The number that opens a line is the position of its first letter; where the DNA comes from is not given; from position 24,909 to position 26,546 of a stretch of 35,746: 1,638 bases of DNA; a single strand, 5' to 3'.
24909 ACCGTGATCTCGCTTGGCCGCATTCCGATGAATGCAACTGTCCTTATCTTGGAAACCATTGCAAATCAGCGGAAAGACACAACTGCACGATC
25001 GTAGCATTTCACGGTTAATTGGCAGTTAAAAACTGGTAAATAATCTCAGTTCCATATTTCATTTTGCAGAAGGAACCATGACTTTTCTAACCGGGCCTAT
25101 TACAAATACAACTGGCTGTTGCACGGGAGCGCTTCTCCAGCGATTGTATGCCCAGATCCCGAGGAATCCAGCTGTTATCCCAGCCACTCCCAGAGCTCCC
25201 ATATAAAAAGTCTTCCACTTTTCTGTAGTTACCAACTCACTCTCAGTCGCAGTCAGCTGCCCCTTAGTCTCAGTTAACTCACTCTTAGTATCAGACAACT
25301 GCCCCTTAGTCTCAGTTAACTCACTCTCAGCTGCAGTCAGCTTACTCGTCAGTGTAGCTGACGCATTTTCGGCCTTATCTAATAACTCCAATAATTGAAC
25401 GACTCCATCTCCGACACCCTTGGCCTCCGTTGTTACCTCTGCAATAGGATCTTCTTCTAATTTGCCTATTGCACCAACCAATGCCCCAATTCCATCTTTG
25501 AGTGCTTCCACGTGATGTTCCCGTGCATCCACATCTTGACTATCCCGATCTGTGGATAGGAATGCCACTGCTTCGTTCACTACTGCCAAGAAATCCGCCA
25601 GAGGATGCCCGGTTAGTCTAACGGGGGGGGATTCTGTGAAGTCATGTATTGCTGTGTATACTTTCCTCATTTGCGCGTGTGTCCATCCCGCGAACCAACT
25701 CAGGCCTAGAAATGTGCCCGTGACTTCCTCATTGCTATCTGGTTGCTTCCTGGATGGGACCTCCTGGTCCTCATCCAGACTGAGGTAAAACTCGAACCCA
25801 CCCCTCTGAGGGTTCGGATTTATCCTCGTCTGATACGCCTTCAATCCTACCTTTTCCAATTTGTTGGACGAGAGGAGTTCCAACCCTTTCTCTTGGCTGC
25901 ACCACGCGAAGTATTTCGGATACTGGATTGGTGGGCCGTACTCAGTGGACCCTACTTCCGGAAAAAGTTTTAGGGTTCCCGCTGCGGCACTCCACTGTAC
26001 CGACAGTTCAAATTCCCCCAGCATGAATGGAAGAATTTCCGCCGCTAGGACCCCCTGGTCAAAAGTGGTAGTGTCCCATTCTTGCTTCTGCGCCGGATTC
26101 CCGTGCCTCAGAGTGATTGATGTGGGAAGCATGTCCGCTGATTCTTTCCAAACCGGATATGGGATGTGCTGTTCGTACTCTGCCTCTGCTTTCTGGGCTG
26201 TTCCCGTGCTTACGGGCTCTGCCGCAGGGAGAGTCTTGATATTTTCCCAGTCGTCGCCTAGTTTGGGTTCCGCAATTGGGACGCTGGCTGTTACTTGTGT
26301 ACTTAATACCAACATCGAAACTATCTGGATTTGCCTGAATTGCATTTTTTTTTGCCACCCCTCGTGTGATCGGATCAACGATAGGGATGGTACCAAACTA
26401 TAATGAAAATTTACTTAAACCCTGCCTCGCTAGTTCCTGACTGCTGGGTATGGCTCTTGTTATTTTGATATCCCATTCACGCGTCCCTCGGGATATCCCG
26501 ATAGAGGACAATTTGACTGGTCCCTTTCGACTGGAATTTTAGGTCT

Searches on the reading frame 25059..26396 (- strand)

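Call 12: search_protein_families(library=pfam, proteins=[window:25059-26396:-], max_evalue=0.01)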
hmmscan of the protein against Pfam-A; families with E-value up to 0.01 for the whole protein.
window:25059-26396:- (445 aa): 3 families
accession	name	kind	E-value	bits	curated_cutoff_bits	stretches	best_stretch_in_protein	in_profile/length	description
PF12795.12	MscS_porin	-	0.0025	17.9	34.4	1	334-391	82-139/238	Mechanosensitive ion channel porin domain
PF07439.16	DUF1515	-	0.004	17.6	22.2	1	332-414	17-96/113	Protein of unknown function (DUF1515)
PF00261.25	Tropomyosin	-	0.0073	16.2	38.6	0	329-386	26-83/242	Tropomyosin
